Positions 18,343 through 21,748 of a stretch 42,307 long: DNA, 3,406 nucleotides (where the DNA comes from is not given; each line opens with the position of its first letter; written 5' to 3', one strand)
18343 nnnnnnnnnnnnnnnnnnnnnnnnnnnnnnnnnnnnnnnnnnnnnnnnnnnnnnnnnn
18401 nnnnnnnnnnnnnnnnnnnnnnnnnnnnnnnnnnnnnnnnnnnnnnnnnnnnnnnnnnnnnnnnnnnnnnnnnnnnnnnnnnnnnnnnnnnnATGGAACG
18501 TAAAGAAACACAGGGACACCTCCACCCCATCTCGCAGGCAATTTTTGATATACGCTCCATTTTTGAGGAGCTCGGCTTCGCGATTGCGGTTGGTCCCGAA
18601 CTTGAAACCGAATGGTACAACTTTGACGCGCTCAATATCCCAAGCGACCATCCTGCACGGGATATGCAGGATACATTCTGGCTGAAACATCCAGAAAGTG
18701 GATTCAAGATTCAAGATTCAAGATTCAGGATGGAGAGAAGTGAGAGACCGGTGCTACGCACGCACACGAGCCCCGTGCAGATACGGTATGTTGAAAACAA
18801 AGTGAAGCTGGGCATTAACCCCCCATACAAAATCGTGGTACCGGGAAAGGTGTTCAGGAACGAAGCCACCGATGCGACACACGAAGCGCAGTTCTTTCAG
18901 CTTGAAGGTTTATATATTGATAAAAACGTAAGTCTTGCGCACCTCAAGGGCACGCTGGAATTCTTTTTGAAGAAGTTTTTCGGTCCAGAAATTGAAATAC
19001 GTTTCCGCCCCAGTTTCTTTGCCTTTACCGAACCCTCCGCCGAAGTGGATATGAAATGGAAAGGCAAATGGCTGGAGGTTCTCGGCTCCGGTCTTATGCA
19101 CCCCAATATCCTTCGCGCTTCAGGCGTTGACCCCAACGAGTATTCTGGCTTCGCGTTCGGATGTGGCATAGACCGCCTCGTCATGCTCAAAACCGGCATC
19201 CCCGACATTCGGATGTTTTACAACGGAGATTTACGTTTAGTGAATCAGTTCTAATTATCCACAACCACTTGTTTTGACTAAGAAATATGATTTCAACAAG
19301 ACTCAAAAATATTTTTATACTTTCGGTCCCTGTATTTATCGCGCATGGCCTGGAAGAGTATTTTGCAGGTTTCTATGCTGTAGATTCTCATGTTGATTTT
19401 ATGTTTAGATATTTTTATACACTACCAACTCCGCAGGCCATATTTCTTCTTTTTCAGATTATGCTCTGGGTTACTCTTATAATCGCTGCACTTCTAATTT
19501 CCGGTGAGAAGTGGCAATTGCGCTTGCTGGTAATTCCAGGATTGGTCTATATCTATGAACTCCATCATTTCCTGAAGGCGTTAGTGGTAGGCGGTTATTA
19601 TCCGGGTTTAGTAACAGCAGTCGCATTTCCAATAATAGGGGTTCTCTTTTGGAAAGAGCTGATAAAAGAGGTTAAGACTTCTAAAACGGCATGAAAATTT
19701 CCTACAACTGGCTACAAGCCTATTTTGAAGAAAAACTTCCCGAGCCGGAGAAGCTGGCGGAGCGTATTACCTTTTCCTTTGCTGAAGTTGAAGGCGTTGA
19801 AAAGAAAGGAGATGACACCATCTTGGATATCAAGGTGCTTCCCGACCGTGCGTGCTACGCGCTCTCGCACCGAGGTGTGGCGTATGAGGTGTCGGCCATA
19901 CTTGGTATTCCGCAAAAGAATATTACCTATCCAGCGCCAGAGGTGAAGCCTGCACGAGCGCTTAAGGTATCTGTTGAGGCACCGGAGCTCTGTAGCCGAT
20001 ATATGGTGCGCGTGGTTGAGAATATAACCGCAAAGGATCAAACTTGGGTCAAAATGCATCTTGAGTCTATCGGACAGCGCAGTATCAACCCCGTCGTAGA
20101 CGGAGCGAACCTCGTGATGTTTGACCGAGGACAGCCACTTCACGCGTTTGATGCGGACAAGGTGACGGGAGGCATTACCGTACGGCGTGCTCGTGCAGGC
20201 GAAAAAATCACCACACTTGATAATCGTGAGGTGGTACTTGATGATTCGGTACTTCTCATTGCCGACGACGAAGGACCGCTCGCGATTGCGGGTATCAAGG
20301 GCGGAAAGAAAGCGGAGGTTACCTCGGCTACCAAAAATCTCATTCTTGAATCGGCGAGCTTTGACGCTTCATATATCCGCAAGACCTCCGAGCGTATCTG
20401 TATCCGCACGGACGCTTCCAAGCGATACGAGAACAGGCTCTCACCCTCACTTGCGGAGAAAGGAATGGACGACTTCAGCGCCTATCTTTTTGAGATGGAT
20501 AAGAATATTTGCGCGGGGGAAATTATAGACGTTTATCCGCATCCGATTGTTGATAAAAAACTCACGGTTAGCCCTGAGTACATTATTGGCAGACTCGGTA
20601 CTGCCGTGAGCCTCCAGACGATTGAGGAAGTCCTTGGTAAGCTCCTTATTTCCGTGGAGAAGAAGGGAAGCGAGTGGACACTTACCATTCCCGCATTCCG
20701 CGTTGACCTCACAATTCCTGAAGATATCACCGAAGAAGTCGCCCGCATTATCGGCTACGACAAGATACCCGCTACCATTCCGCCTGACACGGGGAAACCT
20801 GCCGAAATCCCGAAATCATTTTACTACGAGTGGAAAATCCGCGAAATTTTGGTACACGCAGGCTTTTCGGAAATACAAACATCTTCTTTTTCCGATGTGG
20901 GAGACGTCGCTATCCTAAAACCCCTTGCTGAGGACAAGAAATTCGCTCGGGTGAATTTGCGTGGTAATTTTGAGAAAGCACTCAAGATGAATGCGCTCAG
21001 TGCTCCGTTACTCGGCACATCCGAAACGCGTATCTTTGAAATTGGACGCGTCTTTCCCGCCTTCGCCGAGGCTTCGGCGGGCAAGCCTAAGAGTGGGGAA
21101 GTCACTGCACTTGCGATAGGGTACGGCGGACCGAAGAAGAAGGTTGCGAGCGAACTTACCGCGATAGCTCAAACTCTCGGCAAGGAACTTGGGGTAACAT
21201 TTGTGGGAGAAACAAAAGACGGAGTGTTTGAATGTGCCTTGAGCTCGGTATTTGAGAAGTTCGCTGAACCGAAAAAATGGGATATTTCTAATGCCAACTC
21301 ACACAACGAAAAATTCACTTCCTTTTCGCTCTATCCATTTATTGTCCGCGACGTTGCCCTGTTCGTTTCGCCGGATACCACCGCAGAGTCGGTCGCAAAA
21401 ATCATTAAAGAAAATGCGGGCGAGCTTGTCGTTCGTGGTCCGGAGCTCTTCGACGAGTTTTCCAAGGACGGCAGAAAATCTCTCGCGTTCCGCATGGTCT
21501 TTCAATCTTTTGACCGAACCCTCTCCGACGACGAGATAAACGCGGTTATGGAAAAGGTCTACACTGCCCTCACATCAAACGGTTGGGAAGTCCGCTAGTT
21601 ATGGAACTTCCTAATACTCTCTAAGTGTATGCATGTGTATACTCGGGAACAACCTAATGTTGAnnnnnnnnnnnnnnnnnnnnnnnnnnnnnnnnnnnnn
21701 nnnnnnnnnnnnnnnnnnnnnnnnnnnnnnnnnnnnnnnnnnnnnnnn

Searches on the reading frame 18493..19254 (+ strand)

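Call 34: search_protein_families(library=pfam, proteins=[window:18493-19254:+], max_evalue=0.001)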
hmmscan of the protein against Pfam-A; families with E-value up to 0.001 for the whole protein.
window:18493-19254:+ (253 aa): 2 families
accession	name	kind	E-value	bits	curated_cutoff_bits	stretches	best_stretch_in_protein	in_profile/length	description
PF01409.25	tRNA-synt_2d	-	6.9e-94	314.4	19.8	1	3-253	9-246/246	tRNA synthetases class II core domain (F)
PF00152.25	tRNA-synt_2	-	8.6e-05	22.2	25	0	118-161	98-143/308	tRNA synthetases class II (D, K and N)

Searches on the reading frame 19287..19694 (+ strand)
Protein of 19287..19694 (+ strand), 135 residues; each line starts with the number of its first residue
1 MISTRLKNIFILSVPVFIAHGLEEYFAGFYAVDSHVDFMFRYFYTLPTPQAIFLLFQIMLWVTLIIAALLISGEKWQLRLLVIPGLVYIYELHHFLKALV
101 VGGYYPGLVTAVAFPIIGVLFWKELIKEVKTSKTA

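Call 34: search_protein_families(library=pfam, proteins=[window:19287-19694:+], max_evalue=0.001)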
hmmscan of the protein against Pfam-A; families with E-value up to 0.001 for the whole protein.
window:19287-19694:+ (135 aa): 1 family
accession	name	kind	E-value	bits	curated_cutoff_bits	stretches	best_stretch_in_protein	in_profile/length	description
PF13787.11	HXXEE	-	9.8e-07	30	25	1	12-116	2-110/114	Protein of unknown function with HXXEE motif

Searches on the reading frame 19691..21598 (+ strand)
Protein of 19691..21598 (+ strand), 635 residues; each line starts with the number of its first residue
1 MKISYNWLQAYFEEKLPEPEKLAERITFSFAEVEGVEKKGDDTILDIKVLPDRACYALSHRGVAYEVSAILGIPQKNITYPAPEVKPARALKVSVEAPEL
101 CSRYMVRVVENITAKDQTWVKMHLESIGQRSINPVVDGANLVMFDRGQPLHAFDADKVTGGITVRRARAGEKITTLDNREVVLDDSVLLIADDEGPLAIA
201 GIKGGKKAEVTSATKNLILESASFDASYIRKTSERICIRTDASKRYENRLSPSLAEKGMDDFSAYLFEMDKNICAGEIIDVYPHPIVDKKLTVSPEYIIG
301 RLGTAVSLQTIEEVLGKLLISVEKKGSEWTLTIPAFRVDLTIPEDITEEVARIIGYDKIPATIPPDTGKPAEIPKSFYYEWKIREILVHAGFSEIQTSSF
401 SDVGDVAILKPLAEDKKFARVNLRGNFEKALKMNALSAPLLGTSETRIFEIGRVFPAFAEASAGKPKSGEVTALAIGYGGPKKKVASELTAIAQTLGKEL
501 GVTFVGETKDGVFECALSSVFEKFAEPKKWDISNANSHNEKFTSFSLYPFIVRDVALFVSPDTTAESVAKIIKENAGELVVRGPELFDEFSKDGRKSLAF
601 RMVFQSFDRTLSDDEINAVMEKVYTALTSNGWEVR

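Call 35: search_protein_families(library=pfam, proteins=[window:19691-21598:+], max_evalue=0.001)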
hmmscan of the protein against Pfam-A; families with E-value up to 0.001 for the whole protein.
window:19691-21598:+ (635 aa): 4 families
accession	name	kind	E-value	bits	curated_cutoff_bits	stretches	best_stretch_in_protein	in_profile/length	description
PF03483.22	B3_4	-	2.5e-54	184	29.3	1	101-268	2-171/174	B3/4 domain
PF03147.19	FDX-ACB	-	2.1e-19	70.2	31.1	1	546-632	1-91/94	Ferredoxin-fold anticodon binding domain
PF03484.21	B5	-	2.5e-17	63.3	28.6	1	292-356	2-67/67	tRNA synthetase B5 domain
PF17759.6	tRNA_synthFbeta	-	1.3e-06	28.5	22.4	1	359-482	1-129/214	Phenylalanyl tRNA synthetase beta chain CLM domain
